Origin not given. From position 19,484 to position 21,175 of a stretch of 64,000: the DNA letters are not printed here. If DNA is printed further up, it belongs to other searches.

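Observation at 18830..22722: Remnant tailed-virus packaging module (TerS-like, TerL, portal-like) without capsid, tail or integrase genes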

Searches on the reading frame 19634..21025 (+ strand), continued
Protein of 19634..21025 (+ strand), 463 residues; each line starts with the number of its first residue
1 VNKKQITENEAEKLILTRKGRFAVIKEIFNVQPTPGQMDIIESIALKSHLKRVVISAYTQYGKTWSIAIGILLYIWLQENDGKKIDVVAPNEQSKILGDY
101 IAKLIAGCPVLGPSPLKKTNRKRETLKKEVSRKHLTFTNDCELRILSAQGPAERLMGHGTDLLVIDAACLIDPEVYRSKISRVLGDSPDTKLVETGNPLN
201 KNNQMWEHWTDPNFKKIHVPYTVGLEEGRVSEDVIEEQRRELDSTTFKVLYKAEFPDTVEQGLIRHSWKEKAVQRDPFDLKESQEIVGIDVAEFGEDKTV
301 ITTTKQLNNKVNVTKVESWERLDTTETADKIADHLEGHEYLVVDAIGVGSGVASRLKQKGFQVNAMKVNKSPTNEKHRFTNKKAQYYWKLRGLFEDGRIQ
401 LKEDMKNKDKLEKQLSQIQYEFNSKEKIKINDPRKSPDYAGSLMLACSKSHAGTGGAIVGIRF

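Call 73: search_solved_structures(query=A2, max_evalue=0.0001, show_alignments=3)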
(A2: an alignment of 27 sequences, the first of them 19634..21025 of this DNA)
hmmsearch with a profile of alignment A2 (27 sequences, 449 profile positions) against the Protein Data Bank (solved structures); distinct sequences matched with E-value up to 0.0001: 3.
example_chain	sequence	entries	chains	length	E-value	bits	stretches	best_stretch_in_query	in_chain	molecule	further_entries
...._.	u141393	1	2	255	2.8e-09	39.2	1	255-435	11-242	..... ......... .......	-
4znj_A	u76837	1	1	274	1.5e-05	26.9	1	39-199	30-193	Phage terminase large subunit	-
4zni_A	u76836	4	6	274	2.2e-05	26.3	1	39-199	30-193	Phage terminase large subunit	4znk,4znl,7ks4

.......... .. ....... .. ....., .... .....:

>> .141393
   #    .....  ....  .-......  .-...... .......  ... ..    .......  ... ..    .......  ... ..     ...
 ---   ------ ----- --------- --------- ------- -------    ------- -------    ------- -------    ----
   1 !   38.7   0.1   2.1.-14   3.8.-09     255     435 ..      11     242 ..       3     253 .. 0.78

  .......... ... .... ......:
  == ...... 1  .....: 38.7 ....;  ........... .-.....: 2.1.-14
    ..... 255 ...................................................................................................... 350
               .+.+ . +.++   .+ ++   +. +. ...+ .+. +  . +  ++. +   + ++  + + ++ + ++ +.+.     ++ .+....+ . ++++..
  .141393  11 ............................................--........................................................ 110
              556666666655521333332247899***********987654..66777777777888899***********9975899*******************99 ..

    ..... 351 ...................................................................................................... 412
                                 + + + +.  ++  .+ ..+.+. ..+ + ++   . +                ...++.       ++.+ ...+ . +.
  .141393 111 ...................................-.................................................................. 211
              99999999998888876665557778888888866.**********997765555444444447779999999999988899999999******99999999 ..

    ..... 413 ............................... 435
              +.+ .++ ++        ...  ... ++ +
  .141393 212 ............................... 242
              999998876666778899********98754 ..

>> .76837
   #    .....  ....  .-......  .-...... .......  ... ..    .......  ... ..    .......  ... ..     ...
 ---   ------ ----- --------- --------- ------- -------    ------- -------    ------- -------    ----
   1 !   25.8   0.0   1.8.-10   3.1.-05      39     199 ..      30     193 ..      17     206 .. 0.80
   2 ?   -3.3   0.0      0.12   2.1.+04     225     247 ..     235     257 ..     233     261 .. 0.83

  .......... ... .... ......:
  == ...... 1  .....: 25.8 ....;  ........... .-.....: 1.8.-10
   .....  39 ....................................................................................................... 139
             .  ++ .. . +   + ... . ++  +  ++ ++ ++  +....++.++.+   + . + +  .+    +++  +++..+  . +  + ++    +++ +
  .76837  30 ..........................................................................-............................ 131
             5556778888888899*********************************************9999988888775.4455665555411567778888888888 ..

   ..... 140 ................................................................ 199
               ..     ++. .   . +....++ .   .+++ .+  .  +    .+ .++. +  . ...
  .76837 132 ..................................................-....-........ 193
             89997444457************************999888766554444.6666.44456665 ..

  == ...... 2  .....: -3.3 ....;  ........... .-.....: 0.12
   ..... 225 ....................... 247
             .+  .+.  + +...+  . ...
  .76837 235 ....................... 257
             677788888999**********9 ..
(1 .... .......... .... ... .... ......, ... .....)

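Call 87: find_related_loci(query=window:19634-21025:+, collection=viral_contigs, flank=6000)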
Query window:19634-21025:+ (463 aa) in viral_contigs; peptide patterns used: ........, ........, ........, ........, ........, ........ (x = any residue, [..] = any of these).
8 stretches matched a pattern; 1 encode a relative of the query (tblastn E <= 1e-3); 1 distinct loci.
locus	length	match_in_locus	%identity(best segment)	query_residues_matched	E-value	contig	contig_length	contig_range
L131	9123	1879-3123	47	28-449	1e-123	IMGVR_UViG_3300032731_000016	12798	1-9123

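Call 89: find_encoding_contigs(protein=P0006, flank=6000, max_places=2)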
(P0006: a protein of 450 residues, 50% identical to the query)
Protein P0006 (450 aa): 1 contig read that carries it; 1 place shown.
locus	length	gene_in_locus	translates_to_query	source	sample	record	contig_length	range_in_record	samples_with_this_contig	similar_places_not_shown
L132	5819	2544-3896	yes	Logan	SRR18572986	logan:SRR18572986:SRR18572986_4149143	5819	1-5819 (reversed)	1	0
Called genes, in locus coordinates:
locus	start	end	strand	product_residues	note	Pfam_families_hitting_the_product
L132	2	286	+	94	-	?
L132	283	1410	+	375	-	PF02195:ParB_N, PF03602:Cons_hypoth95 (faint), PF01555:N6_N4_Mtase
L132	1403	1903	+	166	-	PF16677:GP3_package (weak), PF13022:HTH_Tnp_1_2 (weak)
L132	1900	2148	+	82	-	-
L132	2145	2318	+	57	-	-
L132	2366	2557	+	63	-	-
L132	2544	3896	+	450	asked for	PF03237:Terminase_6N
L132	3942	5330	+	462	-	PF04860:Phage_portal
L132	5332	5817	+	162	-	?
